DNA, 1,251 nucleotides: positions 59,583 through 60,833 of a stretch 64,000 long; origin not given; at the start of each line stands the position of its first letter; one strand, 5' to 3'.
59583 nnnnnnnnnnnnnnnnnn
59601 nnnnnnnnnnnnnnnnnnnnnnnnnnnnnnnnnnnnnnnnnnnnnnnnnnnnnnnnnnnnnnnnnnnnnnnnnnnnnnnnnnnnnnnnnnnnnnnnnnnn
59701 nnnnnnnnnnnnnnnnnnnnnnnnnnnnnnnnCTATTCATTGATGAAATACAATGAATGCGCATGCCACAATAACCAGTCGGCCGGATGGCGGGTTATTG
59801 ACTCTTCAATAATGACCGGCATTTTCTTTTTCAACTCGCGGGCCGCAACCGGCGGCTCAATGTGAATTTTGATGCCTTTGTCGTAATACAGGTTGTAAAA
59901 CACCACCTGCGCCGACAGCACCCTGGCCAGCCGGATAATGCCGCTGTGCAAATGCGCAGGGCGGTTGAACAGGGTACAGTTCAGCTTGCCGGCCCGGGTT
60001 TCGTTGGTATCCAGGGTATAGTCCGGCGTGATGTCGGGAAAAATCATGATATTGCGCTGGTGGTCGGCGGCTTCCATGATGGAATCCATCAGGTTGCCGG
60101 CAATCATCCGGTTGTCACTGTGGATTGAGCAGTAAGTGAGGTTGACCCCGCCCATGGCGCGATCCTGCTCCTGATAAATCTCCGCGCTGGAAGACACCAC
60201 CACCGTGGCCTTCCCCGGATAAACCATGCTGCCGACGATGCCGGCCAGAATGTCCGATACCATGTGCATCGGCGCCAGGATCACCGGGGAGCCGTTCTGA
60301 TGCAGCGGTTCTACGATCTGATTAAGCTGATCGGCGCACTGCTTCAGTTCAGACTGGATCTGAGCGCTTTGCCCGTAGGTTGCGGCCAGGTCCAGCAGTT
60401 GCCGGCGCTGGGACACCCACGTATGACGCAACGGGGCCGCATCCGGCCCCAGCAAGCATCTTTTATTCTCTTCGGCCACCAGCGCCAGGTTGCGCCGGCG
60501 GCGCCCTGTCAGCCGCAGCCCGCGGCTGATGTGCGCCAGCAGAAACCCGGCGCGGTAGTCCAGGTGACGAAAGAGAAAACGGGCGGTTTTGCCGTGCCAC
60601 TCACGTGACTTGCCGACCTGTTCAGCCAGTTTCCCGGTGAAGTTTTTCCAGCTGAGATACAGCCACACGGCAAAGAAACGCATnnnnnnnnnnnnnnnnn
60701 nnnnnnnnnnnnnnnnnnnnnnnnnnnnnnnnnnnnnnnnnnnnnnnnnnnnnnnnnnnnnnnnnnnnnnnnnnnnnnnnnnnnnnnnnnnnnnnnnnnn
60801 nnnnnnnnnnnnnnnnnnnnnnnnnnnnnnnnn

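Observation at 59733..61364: Tailoring pair: LpxL-like acyltransferase plus membrane DsbA-like oxidoreductase directly after the peptide gene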

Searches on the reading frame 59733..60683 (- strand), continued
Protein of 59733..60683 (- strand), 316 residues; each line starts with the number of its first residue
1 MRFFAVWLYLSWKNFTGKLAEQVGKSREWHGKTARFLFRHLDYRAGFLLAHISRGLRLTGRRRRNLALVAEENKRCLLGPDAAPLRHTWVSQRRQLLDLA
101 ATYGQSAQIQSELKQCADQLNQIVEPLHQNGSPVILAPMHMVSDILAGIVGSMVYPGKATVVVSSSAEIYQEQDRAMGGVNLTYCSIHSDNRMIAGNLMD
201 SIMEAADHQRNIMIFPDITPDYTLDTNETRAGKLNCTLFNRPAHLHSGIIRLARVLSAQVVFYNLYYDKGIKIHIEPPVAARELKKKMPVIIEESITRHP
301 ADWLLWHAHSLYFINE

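Call 83: find_encoding_contigs(protein=P0274, flank=10000, max_places=1)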
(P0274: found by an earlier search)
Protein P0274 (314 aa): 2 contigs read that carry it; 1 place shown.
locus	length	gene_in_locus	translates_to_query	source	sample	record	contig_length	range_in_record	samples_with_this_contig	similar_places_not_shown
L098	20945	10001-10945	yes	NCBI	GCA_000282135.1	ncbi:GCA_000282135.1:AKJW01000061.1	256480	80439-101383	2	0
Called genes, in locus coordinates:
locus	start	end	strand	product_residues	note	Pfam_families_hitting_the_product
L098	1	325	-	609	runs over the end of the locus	PF01425:Amidase, PF21986:AH_C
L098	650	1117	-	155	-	PF20159:YidB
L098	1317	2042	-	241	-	PF20260:PUA_4, PF04452:Methyltrans_RNA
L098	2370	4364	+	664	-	PF00456:Transketolase_N, PF13292:DXP_synthase_N, PF02779:Transket_pyr, PF02780:Transketolase_C, PF22613:Transketolase_C_1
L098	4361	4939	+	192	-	PF00583:Acetyltransf_1, PF13673:Acetyltransf_10, PF13508:Acetyltransf_7, PF08445:FR47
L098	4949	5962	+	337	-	PF00044:Gp_dh_N, PF02800:Gp_dh_C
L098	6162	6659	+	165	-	-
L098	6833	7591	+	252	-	PF05148:Methyltransf_8 (weak), PF01209:Ubie_methyltran, PF13489:Methyltransf_23, PF05175:MTS (weak), PF08241:Methyltransf_11, PF08242:Methyltransf_12, PF13649:Methyltransf_25, PF13847:Methyltransf_31, +1 more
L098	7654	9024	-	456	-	PF22003:MrkDrd, PF00419:Fimbrial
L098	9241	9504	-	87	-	-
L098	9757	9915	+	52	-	-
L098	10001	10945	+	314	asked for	-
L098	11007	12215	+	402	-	PF26002:Beta-barrel_AprE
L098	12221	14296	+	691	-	PF03412:Peptidase_C39, PF00664:ABC_membrane, PF00005:ABC_tran, PF02463:SMC_N (faint), PF13304:AAA_21 (faint)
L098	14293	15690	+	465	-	PF02321:OEP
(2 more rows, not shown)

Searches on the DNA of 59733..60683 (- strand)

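Call 62: search_dna_similar(query=L092:10300-22400:+, collection=plasmids, mode=near, max_rows=30, rows=spread)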
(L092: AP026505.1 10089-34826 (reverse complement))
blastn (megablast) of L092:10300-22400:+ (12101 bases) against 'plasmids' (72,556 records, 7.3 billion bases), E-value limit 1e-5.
Records with a match: 12; places in all: 13; records where one place covers at least 80% of the query: 10.
Best place of each record, by identity: >=99% 2; 95-99% 6; 80-90% 4.
By first word of the organism name: Escherichia 12.
By predicted mobility (MOB-suite, as given by PLSDB): conjugative 8; mobilizable 3; non-mobilizable 1.
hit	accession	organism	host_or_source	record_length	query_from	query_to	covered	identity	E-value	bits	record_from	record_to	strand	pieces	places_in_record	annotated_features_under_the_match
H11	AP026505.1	Escherichia coli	whole organism,animal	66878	1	12101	100%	100.0%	0e+0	22347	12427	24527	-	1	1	ABC transporter ATP-binding protein | macrolide ABC transporter permease/ATP-binding protein MacB | RND transporter | 3-oxoacyl-ACP synthase | macrolide transporter | and 4 other names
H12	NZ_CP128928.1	Escherichia coli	-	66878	1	12101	100%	100.0%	0e+0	22347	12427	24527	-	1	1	cysteine peptidase family C39 domain-containing protein | ABC transporter permease | TolC family protein | beta-ketoacyl-[acyl-carrier-protein] synthase family protein | efflux RND transporter periplasmic adaptor subunit | and 5 other names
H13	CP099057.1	Escherichia coli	culture,Pooled faeces sample collected ...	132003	1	12101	100%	98.7%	0e+0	21435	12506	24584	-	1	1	cysteine peptidase family C39 domain-containing protein | ATP-binding cassette domain-containing protein | TolC family protein | beta-ketoacyl-[acyl-carrier-protein] synthase family protein | efflux RND transporter periplasmic adaptor subunit | and 5 other names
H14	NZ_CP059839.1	Escherichia coli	swine,whole organism,liver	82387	1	12101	100%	98.6%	0e+0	21413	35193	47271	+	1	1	cysteine peptidase family C39 domain-containing protein | ATP-binding cassette domain-containing protein | TolC family protein | beta-ketoacyl-[acyl-carrier-protein] synthase family protein | efflux RND transporter periplasmic adaptor subunit | and 4 other names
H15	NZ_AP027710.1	Escherichia coli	-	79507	1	12101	100%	98.6%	0e+0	21413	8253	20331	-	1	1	cysteine peptidase family C39 domain-containing protein | ATP-binding cassette domain-containing protein | TolC family protein | beta-ketoacyl-[acyl-carrier-protein] synthase family protein | efflux RND transporter periplasmic adaptor subunit | and 4 other names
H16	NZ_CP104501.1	Escherichia coli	Poultry,Broiler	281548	59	12101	100%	98.7%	0e+0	21344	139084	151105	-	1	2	cysteine peptidase family C39 domain-containing protein | ATP-binding cassette domain-containing protein | TolC family protein | beta-ketoacyl-[acyl-carrier-protein] synthase family protein | efflux RND transporter periplasmic adaptor subunit | and 4 other names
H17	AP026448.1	Escherichia coli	whole organism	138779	408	12101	97%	98.9%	0e+0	20864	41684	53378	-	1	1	ABC transporter ATP-binding protein | macrolide ABC transporter permease/ATP-binding protein MacB | RND transporter | 3-oxoacyl-ACP synthase | macrolide transporter | and 4 other names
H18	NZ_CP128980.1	Escherichia coli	-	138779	408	12101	97%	98.9%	0e+0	20864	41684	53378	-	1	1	cysteine peptidase family C39 domain-containing protein | ABC transporter permease | TolC family protein | beta-ketoacyl-[acyl-carrier-protein] synthase family protein | efflux RND transporter periplasmic adaptor subunit | and 5 other names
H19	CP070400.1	Escherichia coli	animal,chicken caecal content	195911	485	12093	96%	88.9%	0e+0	14297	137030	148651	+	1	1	ATP-binding cassette domain-containing protein (x2) | TolC family protein | beta-ketoacyl-[acyl-carrier-protein] synthase family protein | efflux RND transporter periplasmic adaptor subunit | ABC transporter | and 4 other names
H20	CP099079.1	Escherichia coli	culture,Pooled faeces sample collected ...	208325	485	12093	96%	88.9%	0e+0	14294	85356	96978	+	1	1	cysteine peptidase family C39 domain-containing protein | ATP-binding cassette domain-containing protein | TolC family protein | beta-ketoacyl-[acyl-carrier-protein] synthase family protein | efflux RND transporter periplasmic adaptor subunit | and 5 other names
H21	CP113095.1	Escherichia coli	-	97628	184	402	2%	85.5%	5e-56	230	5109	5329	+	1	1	none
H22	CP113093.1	Escherichia coli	-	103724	187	402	2%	85.8%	5e-56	230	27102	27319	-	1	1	none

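Call 65: search_dna_similar(query=L092:10300-22400:+, collection=ecoli_genomes, mode=near, max_rows=8)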
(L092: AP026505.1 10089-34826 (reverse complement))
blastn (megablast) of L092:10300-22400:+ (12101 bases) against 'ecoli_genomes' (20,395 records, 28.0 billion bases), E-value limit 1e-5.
Records with a match: 33; places in all: 34; records where one place covers at least 80% of the query: 9.
Genomes with a match: 31 of 5426; with a place that covers at least 80% of the query: 9. Places per genome that has any: lowest 1, median 1, highest 2. On chromosomes: 24 places; on plasmids: 10.
Best place of each record, by identity: >=99% 1; 95-99% 6; 90-95% 21; 80-90% 5.
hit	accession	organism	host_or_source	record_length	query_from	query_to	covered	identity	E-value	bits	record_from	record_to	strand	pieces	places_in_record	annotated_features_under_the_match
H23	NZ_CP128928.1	Escherichia coli strain TUM9812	missing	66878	1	12101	100%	100.0%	0e+0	22347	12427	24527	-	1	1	peptidase domain-containing ABC transporter | ABC transporter permease | TolC family protein | beta-ketoacyl-[acyl-carrier-protein] synthase family protein | efflux RND transporter periplasmic adaptor subunit | and 6 other names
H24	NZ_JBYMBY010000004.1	Escherichia coli strain E423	cloacal swab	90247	1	12101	100%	98.7%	0e+0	21436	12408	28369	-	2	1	cysteine peptidase family C39 domain-containing protein | ATP-binding cassette domain-containing protein | istA: IS21 family transposase | TolC family protein | beta-ketoacyl-[acyl-carrier-protein] synthase family protein | and 10 other names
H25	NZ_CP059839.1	Escherichia coli strain tcmA_3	swine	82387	1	12101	100%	98.6%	0e+0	21413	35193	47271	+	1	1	peptidase domain-containing ABC transporter | ABC transporter permease | TolC family protein | beta-ketoacyl-[acyl-carrier-protein] synthase family protein | efflux RND transporter periplasmic adaptor subunit | and 5 other names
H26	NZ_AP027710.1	Escherichia coli strain PSS-15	Homo sapiens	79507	1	12101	100%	98.6%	0e+0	21413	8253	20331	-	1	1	peptidase domain-containing ABC transporter | ABC transporter permease | TolC family protein | beta-ketoacyl-[acyl-carrier-protein] synthase family protein | efflux RND transporter periplasmic adaptor subunit | and 5 other names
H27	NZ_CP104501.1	Escherichia coli strain E9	Poultry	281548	59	12101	100%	98.7%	0e+0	21344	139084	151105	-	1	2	cysteine peptidase family C39 domain-containing protein | ATP-binding cassette domain-containing protein | TolC family protein | beta-ketoacyl-[acyl-carrier-protein] synthase family protein | efflux RND transporter periplasmic adaptor subunit | and 6 other names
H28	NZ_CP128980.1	Escherichia coli strain TUM1881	missing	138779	408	12101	97%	98.9%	0e+0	20864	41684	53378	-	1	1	cysteine peptidase family C39 domain-containing protein | ABC transporter permease | TolC family protein | beta-ketoacyl-[acyl-carrier-protein] synthase family protein | efflux RND transporter periplasmic adaptor subunit | and 5 other names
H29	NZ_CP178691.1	Escherichia coli strain VTB97432v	Chicken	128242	408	12101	97%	98.8%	0e+0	20838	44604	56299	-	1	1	cysteine peptidase family C39 domain-containing protein | ABC transporter permease | TolC family protein | beta-ketoacyl-[acyl-carrier-protein] synthase family protein | efflux RND transporter periplasmic adaptor subunit | and 5 other names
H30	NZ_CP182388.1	Escherichia coli strain Br_190_kylling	-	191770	485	12093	96%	88.9%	0e+0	14297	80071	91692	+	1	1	peptidase domain-containing ABC transporter | ABC transporter permease | TolC family protein | beta-ketoacyl-[acyl-carrier-protein] synthase family protein | efflux RND transporter periplasmic adaptor subunit | and 5 other names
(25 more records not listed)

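Call 70: get_annotated_region(hit=H19, flank=4000)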
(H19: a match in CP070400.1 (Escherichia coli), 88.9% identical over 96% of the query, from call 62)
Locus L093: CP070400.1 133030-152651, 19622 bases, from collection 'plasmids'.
description: Escherichia coli strain CFSAN083828 plasmid pCFSAN083828_2, complete sequence
organism: Escherichia coli (NCBI taxid 562)
taxonomy: Bacteria; Pseudomonadota; Gammaproteobacteria; Enterobacterales; Enterobacteriaceae; Escherichia; Escherichia coli
host: -; source: animal,chicken caecal content; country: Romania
typing (MOB-suite, as given by PLSDB): conjugative; replicon IncFIA,IncFIB; relaxase MOBF; mating-pair formation MPF_F
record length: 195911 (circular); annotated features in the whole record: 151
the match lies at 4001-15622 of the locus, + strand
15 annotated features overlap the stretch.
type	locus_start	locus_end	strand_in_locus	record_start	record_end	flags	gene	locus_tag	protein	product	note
CDS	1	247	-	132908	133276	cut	-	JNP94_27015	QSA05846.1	hypothetical protein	-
CDS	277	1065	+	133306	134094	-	-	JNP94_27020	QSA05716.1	hypothetical protein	-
CDS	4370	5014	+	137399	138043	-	-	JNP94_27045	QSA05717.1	DsbA family protein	-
CDS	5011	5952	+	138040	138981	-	-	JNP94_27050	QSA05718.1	ABC transporter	-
CDS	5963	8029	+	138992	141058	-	-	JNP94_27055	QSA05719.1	ATP-binding cassette domain-containing protein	-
CDS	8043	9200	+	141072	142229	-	-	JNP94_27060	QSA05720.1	efflux RND transporter periplasmic adaptor subunit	-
CDS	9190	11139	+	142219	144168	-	-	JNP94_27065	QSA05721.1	ATP-binding cassette domain-containing protein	-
CDS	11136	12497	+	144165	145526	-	-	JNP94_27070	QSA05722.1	TolC family protein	-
CDS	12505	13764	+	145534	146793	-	-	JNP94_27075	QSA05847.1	beta-ketoacyl-[acyl-carrier-protein] synthase family protein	-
CDS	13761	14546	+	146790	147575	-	-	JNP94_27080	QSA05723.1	hypothetical protein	-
CDS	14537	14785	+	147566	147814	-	-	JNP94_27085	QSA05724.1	acyl carrier protein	-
CDS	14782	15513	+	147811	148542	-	-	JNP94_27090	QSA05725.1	SDR family oxidoreductase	-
CDS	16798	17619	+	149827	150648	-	-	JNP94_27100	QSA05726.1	polysaccharide deacetylase family protein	-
CDS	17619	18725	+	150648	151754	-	-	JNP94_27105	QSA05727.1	glycosyltransferase family 4 protein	-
CDS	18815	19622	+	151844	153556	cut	-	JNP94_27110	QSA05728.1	phosphoethanolamine transferase CptA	-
